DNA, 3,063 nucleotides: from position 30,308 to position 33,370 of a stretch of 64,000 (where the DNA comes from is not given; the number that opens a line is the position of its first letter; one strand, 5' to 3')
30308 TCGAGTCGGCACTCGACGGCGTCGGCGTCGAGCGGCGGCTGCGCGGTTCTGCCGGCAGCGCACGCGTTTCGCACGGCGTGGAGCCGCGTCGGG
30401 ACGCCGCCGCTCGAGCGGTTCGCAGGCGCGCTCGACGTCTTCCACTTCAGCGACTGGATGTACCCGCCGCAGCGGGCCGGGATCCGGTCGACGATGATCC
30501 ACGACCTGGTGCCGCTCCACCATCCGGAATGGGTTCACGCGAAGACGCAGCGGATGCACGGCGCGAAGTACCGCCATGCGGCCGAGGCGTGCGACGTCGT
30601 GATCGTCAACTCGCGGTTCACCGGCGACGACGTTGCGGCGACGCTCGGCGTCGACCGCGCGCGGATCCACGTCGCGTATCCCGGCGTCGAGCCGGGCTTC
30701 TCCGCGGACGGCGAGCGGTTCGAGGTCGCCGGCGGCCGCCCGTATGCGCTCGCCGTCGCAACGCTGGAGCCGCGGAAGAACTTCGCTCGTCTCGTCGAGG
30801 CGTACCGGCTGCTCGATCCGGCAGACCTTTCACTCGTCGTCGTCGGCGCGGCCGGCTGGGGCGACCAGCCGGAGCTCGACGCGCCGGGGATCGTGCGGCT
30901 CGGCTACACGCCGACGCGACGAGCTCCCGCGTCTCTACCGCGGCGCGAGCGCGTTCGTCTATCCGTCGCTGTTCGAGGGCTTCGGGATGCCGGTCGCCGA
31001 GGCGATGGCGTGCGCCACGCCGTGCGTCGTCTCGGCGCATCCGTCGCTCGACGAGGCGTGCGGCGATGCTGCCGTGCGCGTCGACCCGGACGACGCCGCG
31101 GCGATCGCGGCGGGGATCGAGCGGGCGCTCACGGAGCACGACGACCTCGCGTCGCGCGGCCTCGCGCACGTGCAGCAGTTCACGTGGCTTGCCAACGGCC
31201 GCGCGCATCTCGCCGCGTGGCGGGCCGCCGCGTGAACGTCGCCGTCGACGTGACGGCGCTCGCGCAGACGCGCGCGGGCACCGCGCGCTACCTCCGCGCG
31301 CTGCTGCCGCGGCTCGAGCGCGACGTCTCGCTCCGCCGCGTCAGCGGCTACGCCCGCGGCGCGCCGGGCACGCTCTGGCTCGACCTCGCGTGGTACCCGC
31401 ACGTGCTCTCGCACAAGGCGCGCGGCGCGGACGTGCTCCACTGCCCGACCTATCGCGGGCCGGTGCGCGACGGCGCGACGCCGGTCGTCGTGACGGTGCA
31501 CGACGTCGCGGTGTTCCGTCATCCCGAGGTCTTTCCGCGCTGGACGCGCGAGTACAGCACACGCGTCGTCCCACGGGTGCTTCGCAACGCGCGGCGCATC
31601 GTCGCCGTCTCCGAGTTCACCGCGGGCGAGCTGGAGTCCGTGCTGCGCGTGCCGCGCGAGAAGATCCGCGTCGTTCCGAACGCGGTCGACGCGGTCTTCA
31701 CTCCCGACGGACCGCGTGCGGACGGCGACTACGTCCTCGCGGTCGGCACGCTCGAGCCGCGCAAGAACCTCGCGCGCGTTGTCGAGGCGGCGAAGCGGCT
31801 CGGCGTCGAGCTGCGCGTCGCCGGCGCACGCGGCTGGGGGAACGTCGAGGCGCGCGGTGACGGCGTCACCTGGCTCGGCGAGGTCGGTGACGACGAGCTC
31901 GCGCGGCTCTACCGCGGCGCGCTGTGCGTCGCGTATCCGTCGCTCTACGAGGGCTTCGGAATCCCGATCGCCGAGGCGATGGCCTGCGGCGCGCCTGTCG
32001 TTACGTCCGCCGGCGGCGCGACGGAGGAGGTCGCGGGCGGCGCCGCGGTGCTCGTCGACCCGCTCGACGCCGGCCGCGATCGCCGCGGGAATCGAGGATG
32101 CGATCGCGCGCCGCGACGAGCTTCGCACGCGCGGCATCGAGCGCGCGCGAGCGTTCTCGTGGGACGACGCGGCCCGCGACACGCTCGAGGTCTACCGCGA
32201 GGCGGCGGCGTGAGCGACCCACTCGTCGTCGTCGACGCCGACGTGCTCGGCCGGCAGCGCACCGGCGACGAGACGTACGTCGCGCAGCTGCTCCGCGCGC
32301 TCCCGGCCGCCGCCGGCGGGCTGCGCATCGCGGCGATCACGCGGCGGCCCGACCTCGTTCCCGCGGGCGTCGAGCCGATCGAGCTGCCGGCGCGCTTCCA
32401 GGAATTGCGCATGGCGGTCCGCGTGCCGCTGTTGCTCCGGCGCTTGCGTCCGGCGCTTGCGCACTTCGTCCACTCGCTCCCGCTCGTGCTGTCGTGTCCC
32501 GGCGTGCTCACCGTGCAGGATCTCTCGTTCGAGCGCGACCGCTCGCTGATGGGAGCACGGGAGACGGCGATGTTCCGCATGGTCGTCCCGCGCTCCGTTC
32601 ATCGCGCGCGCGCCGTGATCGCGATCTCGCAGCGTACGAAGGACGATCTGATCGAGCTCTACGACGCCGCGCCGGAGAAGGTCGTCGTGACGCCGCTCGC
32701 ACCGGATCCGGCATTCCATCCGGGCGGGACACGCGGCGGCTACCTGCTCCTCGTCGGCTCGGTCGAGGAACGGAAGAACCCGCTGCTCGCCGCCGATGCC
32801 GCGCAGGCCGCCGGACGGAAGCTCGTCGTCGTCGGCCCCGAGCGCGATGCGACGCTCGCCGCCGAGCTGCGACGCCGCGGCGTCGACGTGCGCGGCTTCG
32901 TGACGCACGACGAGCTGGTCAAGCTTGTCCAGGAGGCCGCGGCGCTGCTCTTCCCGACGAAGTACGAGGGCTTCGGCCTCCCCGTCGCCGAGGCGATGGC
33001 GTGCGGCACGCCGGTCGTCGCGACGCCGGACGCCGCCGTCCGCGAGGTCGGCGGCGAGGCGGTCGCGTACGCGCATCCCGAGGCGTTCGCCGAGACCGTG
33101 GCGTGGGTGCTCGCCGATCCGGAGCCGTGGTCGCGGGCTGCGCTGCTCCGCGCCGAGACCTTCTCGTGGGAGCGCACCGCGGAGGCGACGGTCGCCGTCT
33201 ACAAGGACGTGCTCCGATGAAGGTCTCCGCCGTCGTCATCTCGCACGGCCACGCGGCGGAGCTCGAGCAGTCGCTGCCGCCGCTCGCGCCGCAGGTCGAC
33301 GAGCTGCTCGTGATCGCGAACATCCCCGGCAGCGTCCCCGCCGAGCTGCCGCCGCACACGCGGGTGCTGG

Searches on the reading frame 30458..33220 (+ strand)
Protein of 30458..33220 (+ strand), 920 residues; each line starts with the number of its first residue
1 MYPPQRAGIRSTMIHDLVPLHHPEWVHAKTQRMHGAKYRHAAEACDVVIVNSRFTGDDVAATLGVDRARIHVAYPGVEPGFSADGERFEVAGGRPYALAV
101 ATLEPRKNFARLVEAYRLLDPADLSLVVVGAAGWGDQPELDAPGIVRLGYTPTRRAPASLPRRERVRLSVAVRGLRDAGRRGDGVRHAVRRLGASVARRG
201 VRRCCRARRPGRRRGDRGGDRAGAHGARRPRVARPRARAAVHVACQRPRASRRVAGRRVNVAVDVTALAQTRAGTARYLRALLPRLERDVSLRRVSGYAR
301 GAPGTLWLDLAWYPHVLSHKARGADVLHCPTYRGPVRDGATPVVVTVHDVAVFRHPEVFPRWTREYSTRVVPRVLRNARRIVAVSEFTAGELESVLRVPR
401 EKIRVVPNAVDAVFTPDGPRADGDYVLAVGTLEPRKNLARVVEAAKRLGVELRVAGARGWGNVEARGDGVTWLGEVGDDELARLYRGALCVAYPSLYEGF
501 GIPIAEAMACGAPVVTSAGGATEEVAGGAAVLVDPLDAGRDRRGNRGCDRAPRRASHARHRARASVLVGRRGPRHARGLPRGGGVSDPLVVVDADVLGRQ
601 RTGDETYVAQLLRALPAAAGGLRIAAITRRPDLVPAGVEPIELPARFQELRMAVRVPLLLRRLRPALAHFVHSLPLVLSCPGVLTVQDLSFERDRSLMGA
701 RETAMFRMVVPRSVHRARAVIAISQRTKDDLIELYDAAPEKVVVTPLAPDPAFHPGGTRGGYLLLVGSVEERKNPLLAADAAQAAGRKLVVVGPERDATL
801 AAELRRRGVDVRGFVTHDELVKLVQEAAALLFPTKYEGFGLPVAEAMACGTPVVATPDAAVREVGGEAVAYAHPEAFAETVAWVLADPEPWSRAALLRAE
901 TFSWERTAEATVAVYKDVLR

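Call 37: search_protein_families(library=pfam, max_evalue=0.001, proteins=[window:30458-33220:+])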
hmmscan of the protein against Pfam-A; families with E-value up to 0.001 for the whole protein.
window:30458-33220:+ (920 aa): 6 families
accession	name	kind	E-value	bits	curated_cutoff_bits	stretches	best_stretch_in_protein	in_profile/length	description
PF00534.26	Glycos_transf_1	-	1.1e-46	159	26.4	2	421-534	13-141/172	Glycosyl transferases group 1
PF13692.12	Glyco_trans_1_4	-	4.8e-44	150.5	27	2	762-887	3-142/142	Glycosyl transferases group 1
PF13439.12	Glyco_transf_4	-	6.5e-33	114.6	28.5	3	267-412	24-168/170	Glycosyltransferase Family 4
PF13524.12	Glyco_trans_1_2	-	6.2e-17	62.3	25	2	780-895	8-122/144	Glycosyl transferase-like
PF20706.3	GT4-conflict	-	4.4e-12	46.1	26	2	714-856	144-311/385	Family 4 Glycosyltransferase in conflict systems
PF13579.12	Glyco_trans_4_4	-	1.1e-11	45.7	29.7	2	263-408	19-157/158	Glycosyl transferase 4-like domain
